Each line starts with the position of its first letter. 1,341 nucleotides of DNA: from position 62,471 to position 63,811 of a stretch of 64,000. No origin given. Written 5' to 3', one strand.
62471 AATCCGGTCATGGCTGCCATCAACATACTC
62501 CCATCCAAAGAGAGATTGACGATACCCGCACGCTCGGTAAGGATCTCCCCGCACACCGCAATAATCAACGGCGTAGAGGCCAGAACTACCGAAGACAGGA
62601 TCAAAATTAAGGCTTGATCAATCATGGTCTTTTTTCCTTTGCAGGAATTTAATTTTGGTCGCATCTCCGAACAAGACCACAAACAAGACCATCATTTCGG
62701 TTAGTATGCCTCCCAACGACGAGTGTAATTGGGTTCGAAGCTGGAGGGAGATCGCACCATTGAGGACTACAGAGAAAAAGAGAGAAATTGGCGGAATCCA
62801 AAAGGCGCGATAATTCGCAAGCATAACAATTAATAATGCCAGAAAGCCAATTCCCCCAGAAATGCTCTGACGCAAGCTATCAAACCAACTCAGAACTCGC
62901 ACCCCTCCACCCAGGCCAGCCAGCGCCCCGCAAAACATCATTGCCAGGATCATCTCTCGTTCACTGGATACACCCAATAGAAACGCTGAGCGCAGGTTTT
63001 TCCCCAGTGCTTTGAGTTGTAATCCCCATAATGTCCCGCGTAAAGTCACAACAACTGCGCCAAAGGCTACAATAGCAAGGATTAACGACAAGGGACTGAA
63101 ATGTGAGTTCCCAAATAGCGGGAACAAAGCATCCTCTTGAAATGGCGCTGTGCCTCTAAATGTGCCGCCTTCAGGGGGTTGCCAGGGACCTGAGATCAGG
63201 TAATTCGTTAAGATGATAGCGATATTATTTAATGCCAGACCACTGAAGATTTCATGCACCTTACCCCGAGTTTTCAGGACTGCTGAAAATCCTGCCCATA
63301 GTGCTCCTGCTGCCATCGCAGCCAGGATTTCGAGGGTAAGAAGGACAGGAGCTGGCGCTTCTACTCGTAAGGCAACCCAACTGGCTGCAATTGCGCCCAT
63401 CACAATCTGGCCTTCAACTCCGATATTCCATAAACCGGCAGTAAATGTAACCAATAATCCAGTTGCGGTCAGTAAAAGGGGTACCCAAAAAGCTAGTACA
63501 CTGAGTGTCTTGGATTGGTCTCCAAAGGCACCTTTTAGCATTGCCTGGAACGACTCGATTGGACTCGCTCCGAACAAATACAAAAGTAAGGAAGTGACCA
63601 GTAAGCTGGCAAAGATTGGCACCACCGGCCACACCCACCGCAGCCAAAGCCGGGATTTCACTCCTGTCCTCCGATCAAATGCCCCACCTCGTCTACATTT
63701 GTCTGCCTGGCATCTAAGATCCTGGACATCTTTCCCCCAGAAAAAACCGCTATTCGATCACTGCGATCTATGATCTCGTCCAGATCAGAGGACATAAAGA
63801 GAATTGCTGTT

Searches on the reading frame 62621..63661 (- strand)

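Call 51: search_protein_families(library=pfam, proteins=[window:62621-63661:-], max_evalue=0.00001)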
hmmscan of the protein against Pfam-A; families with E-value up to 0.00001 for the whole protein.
window:62621-63661:- (347 aa): 1 family
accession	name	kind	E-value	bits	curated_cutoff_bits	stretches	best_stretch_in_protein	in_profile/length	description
PF02653.21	BPD_transp_2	-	3.2e-29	102.4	26.8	1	53-327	3-267/269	Branched-chain amino acid transport system / permease component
